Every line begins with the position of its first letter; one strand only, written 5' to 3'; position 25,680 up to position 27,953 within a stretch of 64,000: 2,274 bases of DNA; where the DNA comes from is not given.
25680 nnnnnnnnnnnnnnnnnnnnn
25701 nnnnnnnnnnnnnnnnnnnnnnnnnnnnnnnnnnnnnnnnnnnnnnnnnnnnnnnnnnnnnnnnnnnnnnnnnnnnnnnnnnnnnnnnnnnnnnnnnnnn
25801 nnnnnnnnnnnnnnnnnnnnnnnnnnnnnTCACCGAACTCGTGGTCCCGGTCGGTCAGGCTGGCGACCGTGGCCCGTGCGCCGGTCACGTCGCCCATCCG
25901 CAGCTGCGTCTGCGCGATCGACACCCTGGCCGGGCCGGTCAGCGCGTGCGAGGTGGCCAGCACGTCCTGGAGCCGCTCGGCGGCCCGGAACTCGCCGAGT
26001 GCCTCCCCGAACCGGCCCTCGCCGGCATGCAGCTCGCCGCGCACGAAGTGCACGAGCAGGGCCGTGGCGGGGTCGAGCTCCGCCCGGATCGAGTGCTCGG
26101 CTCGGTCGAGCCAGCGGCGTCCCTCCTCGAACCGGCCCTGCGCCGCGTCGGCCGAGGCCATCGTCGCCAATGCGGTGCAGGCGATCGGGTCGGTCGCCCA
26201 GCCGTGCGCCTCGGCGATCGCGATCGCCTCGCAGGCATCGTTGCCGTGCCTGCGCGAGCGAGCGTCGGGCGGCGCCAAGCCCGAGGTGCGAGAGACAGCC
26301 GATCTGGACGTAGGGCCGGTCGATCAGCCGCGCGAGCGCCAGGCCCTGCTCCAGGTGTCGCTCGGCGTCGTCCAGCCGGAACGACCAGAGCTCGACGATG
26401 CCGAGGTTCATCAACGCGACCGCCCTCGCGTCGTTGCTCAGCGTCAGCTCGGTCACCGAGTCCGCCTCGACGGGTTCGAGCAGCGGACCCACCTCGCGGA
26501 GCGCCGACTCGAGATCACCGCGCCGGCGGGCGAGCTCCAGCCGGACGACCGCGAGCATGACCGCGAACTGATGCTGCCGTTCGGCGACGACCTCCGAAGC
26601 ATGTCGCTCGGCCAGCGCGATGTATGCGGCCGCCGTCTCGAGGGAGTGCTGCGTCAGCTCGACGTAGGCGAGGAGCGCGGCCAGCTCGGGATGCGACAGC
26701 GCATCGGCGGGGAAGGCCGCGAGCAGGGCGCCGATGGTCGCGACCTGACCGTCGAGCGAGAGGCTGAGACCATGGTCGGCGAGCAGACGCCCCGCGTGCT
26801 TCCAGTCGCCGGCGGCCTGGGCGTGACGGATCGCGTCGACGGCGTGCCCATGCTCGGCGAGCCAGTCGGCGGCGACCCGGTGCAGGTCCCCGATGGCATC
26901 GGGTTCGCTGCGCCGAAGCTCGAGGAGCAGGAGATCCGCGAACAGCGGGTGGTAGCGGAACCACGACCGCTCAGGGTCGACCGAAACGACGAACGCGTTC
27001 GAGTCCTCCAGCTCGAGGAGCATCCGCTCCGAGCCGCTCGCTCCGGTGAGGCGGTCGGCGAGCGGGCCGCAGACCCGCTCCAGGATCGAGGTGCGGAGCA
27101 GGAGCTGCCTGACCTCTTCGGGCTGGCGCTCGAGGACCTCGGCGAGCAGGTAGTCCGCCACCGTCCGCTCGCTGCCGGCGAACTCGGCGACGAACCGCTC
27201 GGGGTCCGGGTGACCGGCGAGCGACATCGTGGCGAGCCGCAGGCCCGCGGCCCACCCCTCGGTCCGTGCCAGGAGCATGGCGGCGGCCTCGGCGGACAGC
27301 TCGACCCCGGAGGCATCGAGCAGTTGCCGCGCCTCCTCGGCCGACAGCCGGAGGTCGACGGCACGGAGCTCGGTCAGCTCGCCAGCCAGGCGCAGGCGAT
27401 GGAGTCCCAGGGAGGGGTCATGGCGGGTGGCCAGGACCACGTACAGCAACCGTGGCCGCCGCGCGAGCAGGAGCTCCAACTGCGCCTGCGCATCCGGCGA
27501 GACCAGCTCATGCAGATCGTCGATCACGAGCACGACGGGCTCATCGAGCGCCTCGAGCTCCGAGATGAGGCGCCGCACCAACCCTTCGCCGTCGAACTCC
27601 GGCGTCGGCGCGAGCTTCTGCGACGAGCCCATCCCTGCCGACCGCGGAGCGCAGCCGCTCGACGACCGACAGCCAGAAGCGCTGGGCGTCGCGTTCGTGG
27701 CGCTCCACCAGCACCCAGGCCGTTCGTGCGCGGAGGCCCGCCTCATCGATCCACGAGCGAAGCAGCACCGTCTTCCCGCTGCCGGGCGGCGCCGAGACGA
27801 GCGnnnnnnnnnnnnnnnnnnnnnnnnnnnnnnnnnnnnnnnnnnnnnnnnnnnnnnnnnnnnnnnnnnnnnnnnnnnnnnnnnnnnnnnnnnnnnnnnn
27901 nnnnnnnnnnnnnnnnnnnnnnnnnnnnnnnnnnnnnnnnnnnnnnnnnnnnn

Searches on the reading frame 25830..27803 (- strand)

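Call 45: search_protein_families(library=pfam, proteins=[window:25830-27803:-], max_evalue=0.01)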
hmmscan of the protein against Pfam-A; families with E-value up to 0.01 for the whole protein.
window:25830-27803:- (657 aa): 1 family
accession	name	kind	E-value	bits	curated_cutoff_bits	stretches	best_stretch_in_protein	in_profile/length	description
PF13191.12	AAA_16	-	0.00096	20.1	32.6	1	74-123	118-165/167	AAA ATPase domain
